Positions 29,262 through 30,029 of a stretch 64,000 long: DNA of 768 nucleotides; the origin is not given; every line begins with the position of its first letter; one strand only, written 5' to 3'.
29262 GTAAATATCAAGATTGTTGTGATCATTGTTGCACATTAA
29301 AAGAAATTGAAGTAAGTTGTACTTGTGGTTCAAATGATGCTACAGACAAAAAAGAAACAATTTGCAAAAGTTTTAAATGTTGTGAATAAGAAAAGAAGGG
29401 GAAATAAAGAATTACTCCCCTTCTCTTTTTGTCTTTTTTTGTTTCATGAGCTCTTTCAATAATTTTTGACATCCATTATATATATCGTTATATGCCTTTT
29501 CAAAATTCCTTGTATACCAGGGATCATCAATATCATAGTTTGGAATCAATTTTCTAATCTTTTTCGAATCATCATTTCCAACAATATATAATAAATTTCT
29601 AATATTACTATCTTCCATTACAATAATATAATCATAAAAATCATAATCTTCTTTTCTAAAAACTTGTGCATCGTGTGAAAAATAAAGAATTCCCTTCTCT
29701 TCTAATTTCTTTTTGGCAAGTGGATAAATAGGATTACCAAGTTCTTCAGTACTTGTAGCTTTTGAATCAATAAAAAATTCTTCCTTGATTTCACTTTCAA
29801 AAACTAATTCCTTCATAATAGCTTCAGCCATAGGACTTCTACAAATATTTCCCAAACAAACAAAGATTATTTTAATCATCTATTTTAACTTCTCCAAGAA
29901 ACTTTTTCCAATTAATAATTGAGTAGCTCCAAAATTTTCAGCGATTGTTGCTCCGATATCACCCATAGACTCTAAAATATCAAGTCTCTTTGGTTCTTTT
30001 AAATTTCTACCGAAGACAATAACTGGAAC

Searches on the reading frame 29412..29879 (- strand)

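Call 33: search_protein_families(library=pfam, proteins=[window:29412-29879:-], max_evalue=0.001)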
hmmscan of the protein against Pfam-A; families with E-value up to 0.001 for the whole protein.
window:29412-29879:- (155 aa): 1 family
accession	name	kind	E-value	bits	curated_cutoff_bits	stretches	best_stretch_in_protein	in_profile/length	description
PF01451.26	LMWPc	-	1.1e-28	100.7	23.2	1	4-141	1-144/144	Low molecular weight phosphotyrosine protein phosphatase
